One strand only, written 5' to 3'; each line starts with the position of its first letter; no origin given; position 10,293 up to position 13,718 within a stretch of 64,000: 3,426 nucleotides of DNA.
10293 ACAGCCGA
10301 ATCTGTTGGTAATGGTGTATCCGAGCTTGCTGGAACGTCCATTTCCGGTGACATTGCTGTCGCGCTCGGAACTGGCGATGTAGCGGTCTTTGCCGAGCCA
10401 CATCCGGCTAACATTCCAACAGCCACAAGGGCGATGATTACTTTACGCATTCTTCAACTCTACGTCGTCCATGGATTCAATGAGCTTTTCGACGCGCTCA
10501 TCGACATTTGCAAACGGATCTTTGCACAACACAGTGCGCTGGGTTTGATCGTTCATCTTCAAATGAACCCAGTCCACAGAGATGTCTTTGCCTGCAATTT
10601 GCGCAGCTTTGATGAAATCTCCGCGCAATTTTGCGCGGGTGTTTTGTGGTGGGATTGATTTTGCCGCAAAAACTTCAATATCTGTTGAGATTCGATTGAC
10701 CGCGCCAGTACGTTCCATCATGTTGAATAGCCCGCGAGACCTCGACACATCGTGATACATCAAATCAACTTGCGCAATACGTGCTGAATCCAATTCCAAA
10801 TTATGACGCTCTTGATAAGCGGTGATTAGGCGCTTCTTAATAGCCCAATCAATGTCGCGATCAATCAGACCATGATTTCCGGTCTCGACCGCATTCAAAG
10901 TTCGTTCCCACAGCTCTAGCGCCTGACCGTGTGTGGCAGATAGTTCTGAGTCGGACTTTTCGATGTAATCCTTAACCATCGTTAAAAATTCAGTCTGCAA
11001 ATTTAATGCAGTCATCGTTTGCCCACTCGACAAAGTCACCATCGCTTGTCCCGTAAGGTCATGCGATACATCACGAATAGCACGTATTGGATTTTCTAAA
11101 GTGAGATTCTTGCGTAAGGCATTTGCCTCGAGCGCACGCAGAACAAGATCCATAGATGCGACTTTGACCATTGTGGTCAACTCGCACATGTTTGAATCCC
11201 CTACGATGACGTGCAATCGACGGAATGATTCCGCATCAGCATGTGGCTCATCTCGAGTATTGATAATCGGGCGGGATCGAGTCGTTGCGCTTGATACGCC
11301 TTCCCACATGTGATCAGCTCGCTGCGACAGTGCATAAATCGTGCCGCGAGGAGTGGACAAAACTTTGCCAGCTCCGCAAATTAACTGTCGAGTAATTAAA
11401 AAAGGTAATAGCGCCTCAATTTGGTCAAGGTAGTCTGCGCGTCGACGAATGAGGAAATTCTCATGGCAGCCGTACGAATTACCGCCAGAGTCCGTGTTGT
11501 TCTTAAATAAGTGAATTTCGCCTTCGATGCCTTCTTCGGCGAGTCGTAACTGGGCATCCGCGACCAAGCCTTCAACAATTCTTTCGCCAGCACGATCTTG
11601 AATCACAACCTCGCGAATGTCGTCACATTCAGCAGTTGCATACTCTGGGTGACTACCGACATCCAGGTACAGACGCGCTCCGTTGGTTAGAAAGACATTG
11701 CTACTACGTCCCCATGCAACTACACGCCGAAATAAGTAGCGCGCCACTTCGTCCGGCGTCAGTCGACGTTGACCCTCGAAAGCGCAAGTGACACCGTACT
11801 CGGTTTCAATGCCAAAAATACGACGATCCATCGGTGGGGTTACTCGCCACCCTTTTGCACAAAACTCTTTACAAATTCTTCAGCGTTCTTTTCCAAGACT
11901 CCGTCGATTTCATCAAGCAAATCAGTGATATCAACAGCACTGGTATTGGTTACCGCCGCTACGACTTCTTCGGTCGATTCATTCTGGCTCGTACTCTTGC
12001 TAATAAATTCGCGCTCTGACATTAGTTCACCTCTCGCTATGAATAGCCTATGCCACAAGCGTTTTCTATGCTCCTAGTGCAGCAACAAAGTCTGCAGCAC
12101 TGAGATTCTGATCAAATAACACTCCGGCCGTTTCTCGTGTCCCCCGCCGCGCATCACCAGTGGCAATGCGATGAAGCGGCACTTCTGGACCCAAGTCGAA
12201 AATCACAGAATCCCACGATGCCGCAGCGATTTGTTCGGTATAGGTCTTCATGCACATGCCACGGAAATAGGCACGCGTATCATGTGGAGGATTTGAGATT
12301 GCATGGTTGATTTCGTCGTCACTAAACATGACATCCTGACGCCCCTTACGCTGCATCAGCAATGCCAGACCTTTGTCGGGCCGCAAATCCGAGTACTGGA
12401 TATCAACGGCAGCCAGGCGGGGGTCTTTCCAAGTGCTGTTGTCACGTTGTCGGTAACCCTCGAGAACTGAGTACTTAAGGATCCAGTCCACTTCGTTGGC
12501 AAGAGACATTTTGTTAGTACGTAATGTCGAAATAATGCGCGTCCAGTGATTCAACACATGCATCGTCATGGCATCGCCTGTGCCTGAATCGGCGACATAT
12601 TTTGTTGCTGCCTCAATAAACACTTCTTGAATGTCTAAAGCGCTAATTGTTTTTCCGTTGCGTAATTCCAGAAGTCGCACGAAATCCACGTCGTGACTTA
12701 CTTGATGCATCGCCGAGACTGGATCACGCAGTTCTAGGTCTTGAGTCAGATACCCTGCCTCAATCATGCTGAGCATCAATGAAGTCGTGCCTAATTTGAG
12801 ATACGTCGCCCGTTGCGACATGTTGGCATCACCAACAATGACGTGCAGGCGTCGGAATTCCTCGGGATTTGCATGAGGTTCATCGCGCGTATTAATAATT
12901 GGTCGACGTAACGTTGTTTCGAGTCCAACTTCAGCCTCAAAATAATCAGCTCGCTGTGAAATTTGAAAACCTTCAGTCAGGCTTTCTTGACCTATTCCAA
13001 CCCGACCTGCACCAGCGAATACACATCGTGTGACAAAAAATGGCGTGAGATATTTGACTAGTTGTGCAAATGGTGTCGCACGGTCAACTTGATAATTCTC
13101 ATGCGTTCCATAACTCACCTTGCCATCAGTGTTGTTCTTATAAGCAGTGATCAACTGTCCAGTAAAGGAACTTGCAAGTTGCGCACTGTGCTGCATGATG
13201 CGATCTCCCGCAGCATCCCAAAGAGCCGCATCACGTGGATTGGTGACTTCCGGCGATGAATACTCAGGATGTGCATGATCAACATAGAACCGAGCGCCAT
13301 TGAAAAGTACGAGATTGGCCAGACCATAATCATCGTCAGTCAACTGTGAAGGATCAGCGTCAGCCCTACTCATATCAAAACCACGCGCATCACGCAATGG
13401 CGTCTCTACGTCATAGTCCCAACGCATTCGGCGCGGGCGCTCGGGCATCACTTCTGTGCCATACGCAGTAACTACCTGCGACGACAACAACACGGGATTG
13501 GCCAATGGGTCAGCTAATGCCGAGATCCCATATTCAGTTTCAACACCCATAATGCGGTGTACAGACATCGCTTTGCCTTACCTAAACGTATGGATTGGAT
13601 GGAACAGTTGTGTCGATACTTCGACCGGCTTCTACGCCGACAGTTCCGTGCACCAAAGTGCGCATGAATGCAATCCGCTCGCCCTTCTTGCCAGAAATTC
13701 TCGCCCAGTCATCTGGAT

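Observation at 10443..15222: Pupylation locus with no proteasome core genes: pup and pafA are 8 nt apart, and Pup ends in GGE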

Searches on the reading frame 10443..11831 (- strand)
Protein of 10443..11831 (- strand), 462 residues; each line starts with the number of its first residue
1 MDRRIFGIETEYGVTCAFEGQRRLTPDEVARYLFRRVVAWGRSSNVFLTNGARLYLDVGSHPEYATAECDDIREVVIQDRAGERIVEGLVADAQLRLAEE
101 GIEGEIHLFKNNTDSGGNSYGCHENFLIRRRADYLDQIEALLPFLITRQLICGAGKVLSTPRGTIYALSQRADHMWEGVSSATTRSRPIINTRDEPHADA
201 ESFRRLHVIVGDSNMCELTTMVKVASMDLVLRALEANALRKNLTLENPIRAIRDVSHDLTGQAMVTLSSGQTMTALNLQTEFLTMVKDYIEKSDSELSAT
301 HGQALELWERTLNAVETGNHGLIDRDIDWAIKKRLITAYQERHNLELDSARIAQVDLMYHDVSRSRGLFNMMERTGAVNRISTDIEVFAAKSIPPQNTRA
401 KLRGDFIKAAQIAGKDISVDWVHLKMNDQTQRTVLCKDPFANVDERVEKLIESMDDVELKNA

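Call 3: search_protein_families(library=ncbifam, proteins=[window:10443-11831:-])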
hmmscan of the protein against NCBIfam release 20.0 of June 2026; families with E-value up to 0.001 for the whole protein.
window:10443-11831:- (462 aa): 2 families
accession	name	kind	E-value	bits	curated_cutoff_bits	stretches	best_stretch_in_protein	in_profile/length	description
TIGR03686.1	pupylate_PafA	equivalog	1.5e-214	712.8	551.3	1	3-454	1-457/457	Pup--protein ligase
TIGR03688.1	depupylase_Dop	equivalog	3.7e-106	355.8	492.3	1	44-453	81-484/485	depupylase/deamidase Dop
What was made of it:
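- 10443..11831 (-): pafA, the Pup ligase, 462 aa. TIGR03686 at 713 bits (call 3).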

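Call 4: find_encoding_contigs(protein=window:10443-11831:-, flank=10000, max_places=6)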
Protein window:10443-11831:- (462 aa): 8 contigs read that carry it; 6 places shown.
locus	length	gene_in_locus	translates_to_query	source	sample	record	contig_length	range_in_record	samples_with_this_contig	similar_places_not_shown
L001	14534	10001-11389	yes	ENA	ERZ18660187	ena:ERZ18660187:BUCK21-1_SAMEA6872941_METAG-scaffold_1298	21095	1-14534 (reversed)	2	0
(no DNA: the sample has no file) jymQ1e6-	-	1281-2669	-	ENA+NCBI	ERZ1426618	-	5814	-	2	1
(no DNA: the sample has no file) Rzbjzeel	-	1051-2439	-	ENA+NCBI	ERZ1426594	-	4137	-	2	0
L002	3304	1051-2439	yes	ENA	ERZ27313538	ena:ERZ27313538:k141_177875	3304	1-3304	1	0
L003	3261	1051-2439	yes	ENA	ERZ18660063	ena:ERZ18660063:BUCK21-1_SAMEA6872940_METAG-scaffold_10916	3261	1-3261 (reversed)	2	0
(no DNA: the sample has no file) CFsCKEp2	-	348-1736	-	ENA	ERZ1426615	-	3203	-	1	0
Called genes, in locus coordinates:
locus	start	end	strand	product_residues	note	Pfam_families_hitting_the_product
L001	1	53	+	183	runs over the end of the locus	PF11290:DUF3090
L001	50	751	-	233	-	-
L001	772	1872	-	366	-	PF01406:tRNA-synt_1e, PF09334:tRNA-synt_1g (faint), PF00133:tRNA-synt_1 (weak)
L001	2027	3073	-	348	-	PF03446:NAD_binding_2, PF00393:6PGD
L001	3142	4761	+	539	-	PF00342:PGI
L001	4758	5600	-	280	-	PF09754:PAC2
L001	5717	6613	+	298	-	PF14801:TrmI-like_N, PF21985:TR61B_FKBP-like (faint), PF01135:PCMT, PF08704:GCD14, PF13847:Methyltransf_31 (weak), PF13578:Methyltransf_24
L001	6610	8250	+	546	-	PF17758:Prot_ATP_ID_OB_N, PF16450:Prot_ATP_ID_OB_C, PF13191:AAA_16 (faint), PF20720:nSTAND3 (faint), PF00004:AAA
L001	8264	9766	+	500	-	PF03136:Pup_ligase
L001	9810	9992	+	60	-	PF05639:Pup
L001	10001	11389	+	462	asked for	PF03136:Pup_ligase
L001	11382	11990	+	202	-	PF00254:FKBP_C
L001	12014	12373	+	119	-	PF00254:FKBP_C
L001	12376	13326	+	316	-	PF13280:WYL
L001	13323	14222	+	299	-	PF19187:HTH_PafC, PF13280:WYL, PF25583:WCX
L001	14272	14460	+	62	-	PF02416:TatA_B_E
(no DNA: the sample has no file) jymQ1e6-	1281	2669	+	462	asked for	PF03136:Pup_ligase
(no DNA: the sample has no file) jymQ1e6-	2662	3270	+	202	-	PF00254:FKBP_C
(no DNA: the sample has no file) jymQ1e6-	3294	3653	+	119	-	PF00254:FKBP_C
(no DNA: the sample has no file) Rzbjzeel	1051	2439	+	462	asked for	PF03136:Pup_ligase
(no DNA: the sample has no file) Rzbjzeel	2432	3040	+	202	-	PF00254:FKBP_C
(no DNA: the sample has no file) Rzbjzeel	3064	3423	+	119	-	PF00254:FKBP_C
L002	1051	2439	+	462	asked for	PF03136:Pup_ligase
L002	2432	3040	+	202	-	PF00254:FKBP_C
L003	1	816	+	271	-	?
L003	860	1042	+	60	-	PF05639:Pup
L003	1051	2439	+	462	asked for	PF03136:Pup_ligase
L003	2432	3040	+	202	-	PF00254:FKBP_C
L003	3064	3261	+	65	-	?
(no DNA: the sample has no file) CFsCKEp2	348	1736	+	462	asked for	PF03136:Pup_ligase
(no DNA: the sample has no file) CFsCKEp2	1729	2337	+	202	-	PF00254:FKBP_C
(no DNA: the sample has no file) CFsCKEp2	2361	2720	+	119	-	PF00254:FKBP_C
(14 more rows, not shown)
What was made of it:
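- Checked: Independent metagenome contigs carrying the identical PafA show the same pup-pafA junction (call 4, L001-L003).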

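Call 5: find_related_loci(query=window:10443-11831:-, collection=genome_contigs, flank=10000)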
Query window:10443-11831:- (462 aa) in genome_contigs; peptide patterns used: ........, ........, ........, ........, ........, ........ (x = any residue, [..] = any of these).
600 stretches matched a pattern (row limit reached: there are more); 582 encode a relative of the query (tblastn E <= 1e-3); the best 80 are kept; 80 distinct loci.
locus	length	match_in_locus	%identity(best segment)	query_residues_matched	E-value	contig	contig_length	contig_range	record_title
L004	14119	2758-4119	85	1-454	0e+0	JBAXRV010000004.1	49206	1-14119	MAG: Actinomycetes bacterium isolate ELA592 MAG592_4, whole genome shotgun sequence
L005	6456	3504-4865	76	1-454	0e+0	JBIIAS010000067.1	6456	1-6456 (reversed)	MAG: Candidatus Nanopelagicales bacterium isolate ME2000-06-06pf_3300042549_group1_bin177 Rohwer_bin373_scaffold_11235_c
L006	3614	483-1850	76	1-456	0e+0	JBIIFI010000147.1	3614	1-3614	MAG: Candidatus Nanopelagicales bacterium isolate ME2001-05-21pf_3300042465_group1_bin157 Rohwer_bin374_scaffold_30207_c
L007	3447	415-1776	75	1-454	0e+0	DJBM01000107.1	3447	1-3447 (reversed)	MAG TPA_asm: Actinobacteria bacterium UBA5976 UBA5976_contig_30607, whole genome shotgun sequence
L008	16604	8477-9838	74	1-454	0e+0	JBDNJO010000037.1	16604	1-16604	MAG: Candidatus Nanopelagicales bacterium isolate metabat2.80.ELB k141_265269, whole genome shotgun sequence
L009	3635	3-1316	75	19-456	0e+0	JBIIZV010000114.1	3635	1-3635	MAG: Candidatus Nanopelagicales bacterium isolate ME2006-06-22D9_3300042569_group2_bin70 Rohwer_bin378_scaffold_37961_c1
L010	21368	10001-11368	68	1-454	0e+0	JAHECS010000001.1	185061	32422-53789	MAG: Actinomycetes bacterium isolate Ww175 NODE_50_length_185061_cov_30.043122, whole genome shotgun sequence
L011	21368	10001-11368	68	1-454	0e+0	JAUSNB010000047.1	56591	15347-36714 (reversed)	MAG: Actinomycetota bacterium isolate E19_metabat.bin.114 E19_k141_66257, whole genome shotgun sequence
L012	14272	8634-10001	67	1-454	0e+0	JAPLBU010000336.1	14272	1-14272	MAG: Actinomycetota bacterium isolate LacPavin_0818_WC45_MAG_67_6 LacPavin_0818_WC45_scaffold_357020, whole genome shotg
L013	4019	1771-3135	67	1-454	0e+0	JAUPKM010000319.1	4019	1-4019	MAG: Actinomycetota bacterium isolate erpe_2018_pw_0hr_WHONDRS-PP48-000085_B_bin.27 scaffold_920698, whole genome shotgu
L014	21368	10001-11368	67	1-454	0e+0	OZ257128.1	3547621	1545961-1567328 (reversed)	MAG: Actinomycetes bacterium isolate a64d84fb-41c3-4246-938b-28fa759d90e4 genome assembly, chromosome: 1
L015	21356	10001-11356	67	1-454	0e+0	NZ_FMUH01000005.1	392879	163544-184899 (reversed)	Klenkia marina strain DSM 45722, whole genome shotgun sequence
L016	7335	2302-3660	67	1-454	0e+0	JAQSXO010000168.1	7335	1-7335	MAG: Cellulosimicrobium sp. isolate L_E1_T20_A_bin.155 scaffold_17838, whole genome shotgun sequence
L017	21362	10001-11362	67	1-454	0e+0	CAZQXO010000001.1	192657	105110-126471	MAG TPA_asm: uncultured Bifidobacteriaceae bacterium isolate SRP318679_co1_80 genome assembly, contig: NODE_47_length_19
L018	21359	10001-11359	68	1-454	0e+0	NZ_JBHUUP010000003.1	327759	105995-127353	Cellulosimicrobium sp. NPDC057127 NPDC057127_349_C1.ctg-0003, whole genome shotgun sequence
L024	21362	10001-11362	66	1-454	0e+0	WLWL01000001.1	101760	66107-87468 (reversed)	MAG: Candidatus Nanopelagicales bacterium isolate s1_metabat2_31 NODE_34_length_101760_cov_13.157587, whole genome shotg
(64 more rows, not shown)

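Call 10: search_protein_families(library=pfam, proteins=[L024:8421-9269:+, L024:9266-9973:+])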
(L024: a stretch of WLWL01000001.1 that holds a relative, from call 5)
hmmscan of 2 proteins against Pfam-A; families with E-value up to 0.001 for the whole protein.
L024:8421-9269:+ (282 aa): 1 family
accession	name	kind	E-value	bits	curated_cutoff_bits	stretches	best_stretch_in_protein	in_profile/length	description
PF00227.31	Proteasome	-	9.6e-39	133.4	22.4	1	49-227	3-181/189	Proteasome subunit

L024:9266-9973:+ (235 aa): 1 family
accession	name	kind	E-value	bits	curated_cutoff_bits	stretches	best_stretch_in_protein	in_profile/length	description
PF00227.31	Proteasome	-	1.7e-16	60.9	22.4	1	25-206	2-188/189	Proteasome subunit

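Call 49: list_cluster_members(proteins=[P0001, window:10443-11831:-, P0035, P0091, P0100, P0064])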
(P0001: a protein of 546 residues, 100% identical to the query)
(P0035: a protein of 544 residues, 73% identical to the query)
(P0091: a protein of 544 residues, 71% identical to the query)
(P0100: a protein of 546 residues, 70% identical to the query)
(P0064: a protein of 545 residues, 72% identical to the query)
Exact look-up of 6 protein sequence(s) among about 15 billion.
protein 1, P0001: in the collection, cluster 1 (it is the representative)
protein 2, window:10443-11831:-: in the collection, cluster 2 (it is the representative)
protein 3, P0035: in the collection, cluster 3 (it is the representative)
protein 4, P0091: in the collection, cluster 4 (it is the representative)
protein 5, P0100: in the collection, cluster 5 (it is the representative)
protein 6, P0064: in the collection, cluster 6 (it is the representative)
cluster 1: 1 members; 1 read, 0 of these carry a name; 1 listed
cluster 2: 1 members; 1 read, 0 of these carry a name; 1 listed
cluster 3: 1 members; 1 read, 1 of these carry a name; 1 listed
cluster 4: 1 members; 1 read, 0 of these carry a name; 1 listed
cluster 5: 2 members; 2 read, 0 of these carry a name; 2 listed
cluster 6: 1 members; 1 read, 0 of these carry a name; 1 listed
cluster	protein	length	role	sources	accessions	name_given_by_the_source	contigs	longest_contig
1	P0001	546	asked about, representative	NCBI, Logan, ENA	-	-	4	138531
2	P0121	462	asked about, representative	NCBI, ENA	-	-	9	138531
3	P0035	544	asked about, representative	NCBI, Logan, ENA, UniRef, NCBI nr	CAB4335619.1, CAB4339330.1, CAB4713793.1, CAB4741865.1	unannotated protein [freshwater metagenome] | Unannotated protein n=1 Tax=freshwater metagenome TaxID=449393 RepID=A0A6J6YPN9_9ZZZZ | proteasome ATPase [Actinomycetota bacterium]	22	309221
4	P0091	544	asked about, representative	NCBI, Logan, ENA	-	-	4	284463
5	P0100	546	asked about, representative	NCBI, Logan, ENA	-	-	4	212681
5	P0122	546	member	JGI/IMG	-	-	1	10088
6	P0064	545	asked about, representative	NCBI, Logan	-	-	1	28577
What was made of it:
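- Tried and rejected: Naming the organism. list_cluster_members gave no organism names or accessions for the window proteins (call 49).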

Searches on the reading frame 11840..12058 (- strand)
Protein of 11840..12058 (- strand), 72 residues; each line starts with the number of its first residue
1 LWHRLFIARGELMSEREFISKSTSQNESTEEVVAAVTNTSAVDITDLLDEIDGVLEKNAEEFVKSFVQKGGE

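Call 3: search_protein_families(library=ncbifam, proteins=[window:11840-12058:-])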
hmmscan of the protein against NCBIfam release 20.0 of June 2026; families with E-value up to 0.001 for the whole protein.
window:11840-12058:- (72 aa): 1 family
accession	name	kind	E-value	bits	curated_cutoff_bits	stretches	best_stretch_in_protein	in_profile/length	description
TIGR03687.1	pupylate_cterm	equivalog_domain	2e-18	66.1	41.45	1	43-72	4-33/33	ubiquitin-like protein Pup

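Call 10: search_protein_families(library=pfam, proteins=[window:11840-12022:-])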
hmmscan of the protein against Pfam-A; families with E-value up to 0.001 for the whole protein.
window:11840-12022:- (60 aa): 1 family
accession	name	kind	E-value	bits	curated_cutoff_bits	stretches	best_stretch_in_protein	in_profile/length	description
PF05639.16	Pup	-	6.3e-18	65.9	27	1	12-60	21-69/69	Pup-like protein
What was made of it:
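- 11840..12022 (-): pup, 60 aa, ending ................ (the PupE form, ready for ligation). PF05639 at 66 bits and TIGR03687 (calls 3, 10).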

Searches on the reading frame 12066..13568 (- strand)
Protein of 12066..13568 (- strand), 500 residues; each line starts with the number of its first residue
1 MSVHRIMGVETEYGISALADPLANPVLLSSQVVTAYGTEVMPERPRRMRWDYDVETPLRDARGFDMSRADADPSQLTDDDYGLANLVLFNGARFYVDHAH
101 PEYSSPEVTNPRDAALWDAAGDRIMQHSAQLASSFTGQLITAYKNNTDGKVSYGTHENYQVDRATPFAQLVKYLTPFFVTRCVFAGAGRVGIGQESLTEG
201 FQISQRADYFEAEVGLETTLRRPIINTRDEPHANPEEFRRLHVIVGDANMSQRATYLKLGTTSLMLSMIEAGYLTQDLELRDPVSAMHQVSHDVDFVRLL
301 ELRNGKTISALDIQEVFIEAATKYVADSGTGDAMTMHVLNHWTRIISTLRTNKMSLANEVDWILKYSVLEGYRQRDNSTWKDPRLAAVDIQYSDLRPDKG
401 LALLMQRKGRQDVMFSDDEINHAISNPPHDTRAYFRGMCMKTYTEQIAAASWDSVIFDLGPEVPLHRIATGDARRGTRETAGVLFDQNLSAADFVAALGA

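Call 3: search_protein_families(library=ncbifam, proteins=[window:12066-13568:-])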
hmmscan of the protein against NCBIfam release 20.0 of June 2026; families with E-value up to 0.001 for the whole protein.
window:12066-13568:- (500 aa): 2 families
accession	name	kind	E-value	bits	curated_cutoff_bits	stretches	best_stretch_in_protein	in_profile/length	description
TIGR03688.1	depupylase_Dop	equivalog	3.1e-195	649.6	492.3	1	5-486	2-483/485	depupylase/deamidase Dop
TIGR03686.1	pupylate_PafA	equivalog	1.4e-111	373.4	551.3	1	84-455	42-425/457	Pup--protein ligase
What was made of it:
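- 12066..13568 (-): dop, the depupylase/deamidase, 500 aa and full length. TIGR03688 at 650 bits over profile positions 2-483 of 485 (call 3).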
